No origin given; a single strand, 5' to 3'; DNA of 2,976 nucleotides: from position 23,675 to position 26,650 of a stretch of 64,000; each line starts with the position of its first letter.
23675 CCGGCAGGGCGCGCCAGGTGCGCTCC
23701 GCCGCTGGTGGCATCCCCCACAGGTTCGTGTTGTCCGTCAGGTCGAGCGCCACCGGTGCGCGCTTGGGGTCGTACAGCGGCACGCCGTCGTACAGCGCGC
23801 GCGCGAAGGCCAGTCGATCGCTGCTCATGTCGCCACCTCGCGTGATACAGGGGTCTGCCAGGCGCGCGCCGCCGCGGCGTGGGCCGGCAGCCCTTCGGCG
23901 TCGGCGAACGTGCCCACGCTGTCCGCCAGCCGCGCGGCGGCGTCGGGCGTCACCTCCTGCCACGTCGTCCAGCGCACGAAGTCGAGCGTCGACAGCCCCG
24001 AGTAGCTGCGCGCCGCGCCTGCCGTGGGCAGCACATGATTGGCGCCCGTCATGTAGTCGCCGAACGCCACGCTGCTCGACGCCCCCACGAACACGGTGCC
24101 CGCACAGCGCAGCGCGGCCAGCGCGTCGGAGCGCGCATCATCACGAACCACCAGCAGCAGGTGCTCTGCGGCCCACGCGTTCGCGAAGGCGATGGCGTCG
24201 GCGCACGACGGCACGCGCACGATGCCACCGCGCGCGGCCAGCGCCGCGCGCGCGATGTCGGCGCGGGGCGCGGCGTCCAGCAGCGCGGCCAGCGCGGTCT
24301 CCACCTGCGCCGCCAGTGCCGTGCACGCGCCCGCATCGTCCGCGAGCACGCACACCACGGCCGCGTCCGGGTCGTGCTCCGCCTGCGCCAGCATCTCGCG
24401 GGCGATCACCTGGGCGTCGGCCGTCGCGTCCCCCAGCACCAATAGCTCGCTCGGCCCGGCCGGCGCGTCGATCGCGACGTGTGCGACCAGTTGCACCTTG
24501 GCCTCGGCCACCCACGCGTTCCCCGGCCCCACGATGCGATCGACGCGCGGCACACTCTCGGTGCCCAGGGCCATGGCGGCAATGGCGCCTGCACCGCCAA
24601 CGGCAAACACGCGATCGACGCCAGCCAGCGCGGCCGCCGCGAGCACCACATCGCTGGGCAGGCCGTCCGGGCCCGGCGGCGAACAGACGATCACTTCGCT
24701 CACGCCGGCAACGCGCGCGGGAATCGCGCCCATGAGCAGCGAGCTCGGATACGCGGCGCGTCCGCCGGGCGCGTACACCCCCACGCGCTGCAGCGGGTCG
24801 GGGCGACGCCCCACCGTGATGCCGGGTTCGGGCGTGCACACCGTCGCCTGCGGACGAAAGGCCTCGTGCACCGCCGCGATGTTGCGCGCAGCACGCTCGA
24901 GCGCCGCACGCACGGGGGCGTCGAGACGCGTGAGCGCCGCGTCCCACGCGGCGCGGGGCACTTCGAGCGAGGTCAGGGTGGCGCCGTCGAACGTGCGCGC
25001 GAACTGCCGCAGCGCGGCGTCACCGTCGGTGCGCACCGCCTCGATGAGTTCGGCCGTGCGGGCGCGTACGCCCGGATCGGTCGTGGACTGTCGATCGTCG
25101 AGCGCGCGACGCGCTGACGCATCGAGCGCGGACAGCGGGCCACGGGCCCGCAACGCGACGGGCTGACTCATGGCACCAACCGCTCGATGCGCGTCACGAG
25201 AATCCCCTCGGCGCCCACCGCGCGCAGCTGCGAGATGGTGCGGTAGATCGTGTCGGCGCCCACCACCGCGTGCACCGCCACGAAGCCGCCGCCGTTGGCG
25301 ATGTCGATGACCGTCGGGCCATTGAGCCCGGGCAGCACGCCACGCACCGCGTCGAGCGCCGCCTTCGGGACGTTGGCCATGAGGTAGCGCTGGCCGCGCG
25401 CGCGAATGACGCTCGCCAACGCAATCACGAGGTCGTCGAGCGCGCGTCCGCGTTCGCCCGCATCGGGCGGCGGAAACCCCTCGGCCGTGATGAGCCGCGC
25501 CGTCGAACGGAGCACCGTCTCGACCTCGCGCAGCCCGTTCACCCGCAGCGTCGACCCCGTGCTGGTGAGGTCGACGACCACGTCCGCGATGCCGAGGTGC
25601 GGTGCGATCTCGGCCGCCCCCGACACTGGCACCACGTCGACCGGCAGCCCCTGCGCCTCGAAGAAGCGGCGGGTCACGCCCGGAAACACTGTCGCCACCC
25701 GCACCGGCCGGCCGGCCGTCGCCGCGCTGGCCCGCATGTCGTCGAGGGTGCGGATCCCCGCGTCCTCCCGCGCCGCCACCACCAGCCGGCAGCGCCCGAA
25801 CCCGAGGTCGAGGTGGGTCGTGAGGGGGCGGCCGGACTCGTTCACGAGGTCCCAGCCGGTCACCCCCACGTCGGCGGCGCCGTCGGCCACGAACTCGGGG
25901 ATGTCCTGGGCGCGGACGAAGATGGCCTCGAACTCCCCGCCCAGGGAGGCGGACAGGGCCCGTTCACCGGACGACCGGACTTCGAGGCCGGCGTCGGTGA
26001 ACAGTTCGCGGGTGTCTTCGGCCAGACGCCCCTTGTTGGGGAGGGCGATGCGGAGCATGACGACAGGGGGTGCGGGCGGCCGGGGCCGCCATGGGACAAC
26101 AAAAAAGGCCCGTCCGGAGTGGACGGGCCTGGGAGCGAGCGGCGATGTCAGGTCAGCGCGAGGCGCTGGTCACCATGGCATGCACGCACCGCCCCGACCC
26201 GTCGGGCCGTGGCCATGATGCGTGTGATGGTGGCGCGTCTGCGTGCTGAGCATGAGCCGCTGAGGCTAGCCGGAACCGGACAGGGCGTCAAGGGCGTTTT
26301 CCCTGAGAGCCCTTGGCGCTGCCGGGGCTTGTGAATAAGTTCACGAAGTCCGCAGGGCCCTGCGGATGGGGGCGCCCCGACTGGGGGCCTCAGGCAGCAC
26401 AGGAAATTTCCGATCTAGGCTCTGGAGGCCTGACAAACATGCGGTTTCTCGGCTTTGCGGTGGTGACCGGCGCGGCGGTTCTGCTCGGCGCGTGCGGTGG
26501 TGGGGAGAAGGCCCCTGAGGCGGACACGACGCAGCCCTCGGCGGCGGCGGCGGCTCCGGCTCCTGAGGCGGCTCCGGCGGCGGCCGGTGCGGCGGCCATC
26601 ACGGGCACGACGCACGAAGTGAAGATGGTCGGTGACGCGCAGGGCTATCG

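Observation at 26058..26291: Complete ribosome-stalling histidine attenuator upstream of hisG, missed by the ORF track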

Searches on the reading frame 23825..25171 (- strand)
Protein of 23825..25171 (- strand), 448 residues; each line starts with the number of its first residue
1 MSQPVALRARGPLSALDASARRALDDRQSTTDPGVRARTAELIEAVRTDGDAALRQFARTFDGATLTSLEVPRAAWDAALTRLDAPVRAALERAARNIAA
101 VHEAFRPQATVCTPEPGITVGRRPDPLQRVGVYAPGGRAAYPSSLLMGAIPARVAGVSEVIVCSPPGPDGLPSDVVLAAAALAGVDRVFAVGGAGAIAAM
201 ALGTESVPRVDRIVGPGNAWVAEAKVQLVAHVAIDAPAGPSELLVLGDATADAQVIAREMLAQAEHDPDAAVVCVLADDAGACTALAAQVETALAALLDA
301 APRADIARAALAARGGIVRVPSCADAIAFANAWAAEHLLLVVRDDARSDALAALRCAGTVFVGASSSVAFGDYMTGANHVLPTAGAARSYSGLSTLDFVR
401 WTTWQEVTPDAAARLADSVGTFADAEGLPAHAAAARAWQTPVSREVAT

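Call 7: search_protein_families(library=ncbifam, proteins=[window:23825-25171:-])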
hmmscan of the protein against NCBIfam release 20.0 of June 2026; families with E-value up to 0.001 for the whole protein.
window:23825-25171:- (448 aa): 2 families
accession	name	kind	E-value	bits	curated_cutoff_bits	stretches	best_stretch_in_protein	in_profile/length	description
TIGR00069.1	hisD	equivalog_domain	2.3e-136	455.1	243.8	1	41-436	3-391/393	histidinol dehydrogenase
NF010343.0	PRK13770.1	equivalog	3.5e-85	286.3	647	1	39-433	25-409/416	histidinol dehydrogenase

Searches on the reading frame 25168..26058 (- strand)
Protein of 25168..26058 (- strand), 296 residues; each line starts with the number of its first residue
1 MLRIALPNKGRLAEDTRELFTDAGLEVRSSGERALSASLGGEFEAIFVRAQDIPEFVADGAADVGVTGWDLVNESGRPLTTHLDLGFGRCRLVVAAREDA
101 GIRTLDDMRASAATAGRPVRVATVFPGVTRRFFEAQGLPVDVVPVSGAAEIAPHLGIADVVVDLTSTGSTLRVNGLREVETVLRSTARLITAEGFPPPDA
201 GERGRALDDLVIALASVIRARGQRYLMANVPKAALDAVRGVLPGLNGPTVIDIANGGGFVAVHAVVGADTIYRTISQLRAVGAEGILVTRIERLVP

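Call 7: search_protein_families(library=ncbifam, proteins=[window:25168-26058:-])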
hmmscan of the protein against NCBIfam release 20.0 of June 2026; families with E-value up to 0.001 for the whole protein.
window:25168-26058:- (296 aa): 2 families
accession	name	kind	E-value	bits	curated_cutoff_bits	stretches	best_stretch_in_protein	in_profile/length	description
TIGR00070.1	hisG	equivalog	1.2e-62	211.1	75.75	1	2-191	1-183/183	ATP phosphoribosyltransferase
TIGR03455.1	HisG_C-term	equivalog_domain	1.9e-26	92.1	40.05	1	204-294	10-99/100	ATP phosphoribosyltransferase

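Call 15: find_related_loci(query=window:25168-26058:-, collection=genome_contigs, flank=1500)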
Query window:25168-26058:- (296 aa) in genome_contigs; peptide patterns used: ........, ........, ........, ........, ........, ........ (x = any residue, [..] = any of these).
600 stretches matched a pattern (row limit reached: there are more); 339 encode a relative of the query (tblastn E <= 1e-3); the best 80 are kept; 80 distinct loci.
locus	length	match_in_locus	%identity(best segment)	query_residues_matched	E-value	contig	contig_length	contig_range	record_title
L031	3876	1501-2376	83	1-296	1e-159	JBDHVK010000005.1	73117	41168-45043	MAG: Gemmatimonas sp. isolate AS-MICRO-3CA.212 NODE_1153_length_73117_cov_16.086580, whole genome shotgun sequence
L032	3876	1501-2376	83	1-296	1e-157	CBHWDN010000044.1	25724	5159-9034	MAG TPA_asm: uncultured Gemmatimonadaceae bacterium isolate ERR14722425_concoct_68 genome assembly, contig: ERZ27336817.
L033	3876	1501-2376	83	1-296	3e-155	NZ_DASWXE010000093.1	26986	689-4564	MAG: Gemmatimonas sp. isolate SMAG_U3676 k141_274434, whole genome shotgun sequence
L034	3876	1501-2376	81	1-296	7e-153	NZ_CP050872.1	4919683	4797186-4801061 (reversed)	MAG: Gemmatimonas sp. isolate DEX182b chromosome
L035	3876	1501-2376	81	1-296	2e-151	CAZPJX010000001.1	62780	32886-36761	MAG TPA_asm: uncultured Gemmatimonas sp. isolate binchicken_co235_112 genome assembly, contig: NODE_1124_length_62780_co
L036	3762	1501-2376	83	1-296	3e-149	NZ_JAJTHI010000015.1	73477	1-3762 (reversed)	MAG: Gemmatimonas sp. isolate CoA8N_M110 k141_2115600, whole genome shotgun sequence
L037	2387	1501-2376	78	1-296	1e-151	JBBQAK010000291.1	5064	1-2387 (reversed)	MAG: Gemmatimonadales bacterium isolate Co_metawrap_1464 Cmw_1464_k141_22680472_length_5064_cov_9.0000, whole genome sho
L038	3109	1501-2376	81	1-296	4e-149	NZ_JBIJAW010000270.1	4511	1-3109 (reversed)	MAG: Gemmatimonas sp. isolate ME2006-08-01D12_3300042387_group2_bin79 Rohwer_bin1444_scaffold_17864_c1, whole genome sho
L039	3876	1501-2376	79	1-296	3e-146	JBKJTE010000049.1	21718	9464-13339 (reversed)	MAG: Gemmatimonas sp. isolate ant_bin.606 k117_4120787, whole genome shotgun sequence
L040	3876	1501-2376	79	1-296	3e-145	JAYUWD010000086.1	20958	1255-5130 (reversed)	MAG: Gemmatimonadaceae bacterium isolate GL124_UP_concoct_69 GL124_UP_concoct_69_85, whole genome shotgun sequence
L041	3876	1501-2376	78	1-296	4e-145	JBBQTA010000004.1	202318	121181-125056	MAG: Gemmatimonadales bacterium isolate Co_metawrap_1797 Cmw_1797_k141_15086659_length_202318_cov_16.9669, whole genome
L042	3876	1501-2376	81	1-296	7e-145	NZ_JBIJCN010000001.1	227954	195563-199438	MAG: Gemmatimonas sp. isolate ME2006-08-18D11_3300042945_group2_bin76 Rohwer_bin1445_scaffold_5_c2, whole genome shotgun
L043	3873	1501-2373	78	1-295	1e-144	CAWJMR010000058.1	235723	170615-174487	MAG: uncultured Gemmatimonadaceae bacterium isolate MFD02832.bin.1.173 genome assembly, contig: contig_8847, whole genom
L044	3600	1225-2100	81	1-296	1e-146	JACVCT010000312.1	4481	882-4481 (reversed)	MAG: Gemmatimonadaceae bacterium isolate Desfum bin_10_GBBB08 NODE_2236_length_4481_cov_2.143316, whole genome shotgun s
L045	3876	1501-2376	78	1-296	4e-144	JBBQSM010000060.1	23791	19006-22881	MAG: Gemmatimonadales bacterium isolate Co_metawrap_1751 Cmw_1751_k141_22235474_length_23791_cov_10.9983, whole genome s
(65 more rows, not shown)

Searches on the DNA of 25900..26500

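Call 4: search_rna_families(source=window, start=25900, end=26500, threshold=evalue, max_evalue=10, show_alignments=3)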
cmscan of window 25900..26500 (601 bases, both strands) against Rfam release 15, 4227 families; matches with E-value up to 10: 6.
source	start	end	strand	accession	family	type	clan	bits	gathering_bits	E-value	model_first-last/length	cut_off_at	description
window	26103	26225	+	RF02424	Bp2_287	Gene; sRNA;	-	20.6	70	0.02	1-174/174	no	Burkholderia sRNA Bp2_Cand287_SIPHT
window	26092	26161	-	RF00519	suhB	Gene; sRNA;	CL00108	19.2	41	0.18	1-77/77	no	Makes More Granules Regulator RNA (mmgR)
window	26315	26387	+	RF03115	KDPG-aldolase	Gene; sRNA;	-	18.6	54.6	0.58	1-88/88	no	KDPG-aldolase RNA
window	26100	26147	-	RF02278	Betaproteobacteria_toxic_sRNA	Gene; sRNA;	-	16.3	50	1.3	1-64/64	no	Betaproteobacteria toxic small RNA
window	26076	26130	+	RF01683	P6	Gene; sRNA;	-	13.9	50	0.19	1-510/510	no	Pseudomonas sRNA P6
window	26054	26120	-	RF01839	eeev_FSE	Cis-reg; frameshift_element;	-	13.4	80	8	1-73/73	no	eastern equine encephalitis ribosomal frameshift element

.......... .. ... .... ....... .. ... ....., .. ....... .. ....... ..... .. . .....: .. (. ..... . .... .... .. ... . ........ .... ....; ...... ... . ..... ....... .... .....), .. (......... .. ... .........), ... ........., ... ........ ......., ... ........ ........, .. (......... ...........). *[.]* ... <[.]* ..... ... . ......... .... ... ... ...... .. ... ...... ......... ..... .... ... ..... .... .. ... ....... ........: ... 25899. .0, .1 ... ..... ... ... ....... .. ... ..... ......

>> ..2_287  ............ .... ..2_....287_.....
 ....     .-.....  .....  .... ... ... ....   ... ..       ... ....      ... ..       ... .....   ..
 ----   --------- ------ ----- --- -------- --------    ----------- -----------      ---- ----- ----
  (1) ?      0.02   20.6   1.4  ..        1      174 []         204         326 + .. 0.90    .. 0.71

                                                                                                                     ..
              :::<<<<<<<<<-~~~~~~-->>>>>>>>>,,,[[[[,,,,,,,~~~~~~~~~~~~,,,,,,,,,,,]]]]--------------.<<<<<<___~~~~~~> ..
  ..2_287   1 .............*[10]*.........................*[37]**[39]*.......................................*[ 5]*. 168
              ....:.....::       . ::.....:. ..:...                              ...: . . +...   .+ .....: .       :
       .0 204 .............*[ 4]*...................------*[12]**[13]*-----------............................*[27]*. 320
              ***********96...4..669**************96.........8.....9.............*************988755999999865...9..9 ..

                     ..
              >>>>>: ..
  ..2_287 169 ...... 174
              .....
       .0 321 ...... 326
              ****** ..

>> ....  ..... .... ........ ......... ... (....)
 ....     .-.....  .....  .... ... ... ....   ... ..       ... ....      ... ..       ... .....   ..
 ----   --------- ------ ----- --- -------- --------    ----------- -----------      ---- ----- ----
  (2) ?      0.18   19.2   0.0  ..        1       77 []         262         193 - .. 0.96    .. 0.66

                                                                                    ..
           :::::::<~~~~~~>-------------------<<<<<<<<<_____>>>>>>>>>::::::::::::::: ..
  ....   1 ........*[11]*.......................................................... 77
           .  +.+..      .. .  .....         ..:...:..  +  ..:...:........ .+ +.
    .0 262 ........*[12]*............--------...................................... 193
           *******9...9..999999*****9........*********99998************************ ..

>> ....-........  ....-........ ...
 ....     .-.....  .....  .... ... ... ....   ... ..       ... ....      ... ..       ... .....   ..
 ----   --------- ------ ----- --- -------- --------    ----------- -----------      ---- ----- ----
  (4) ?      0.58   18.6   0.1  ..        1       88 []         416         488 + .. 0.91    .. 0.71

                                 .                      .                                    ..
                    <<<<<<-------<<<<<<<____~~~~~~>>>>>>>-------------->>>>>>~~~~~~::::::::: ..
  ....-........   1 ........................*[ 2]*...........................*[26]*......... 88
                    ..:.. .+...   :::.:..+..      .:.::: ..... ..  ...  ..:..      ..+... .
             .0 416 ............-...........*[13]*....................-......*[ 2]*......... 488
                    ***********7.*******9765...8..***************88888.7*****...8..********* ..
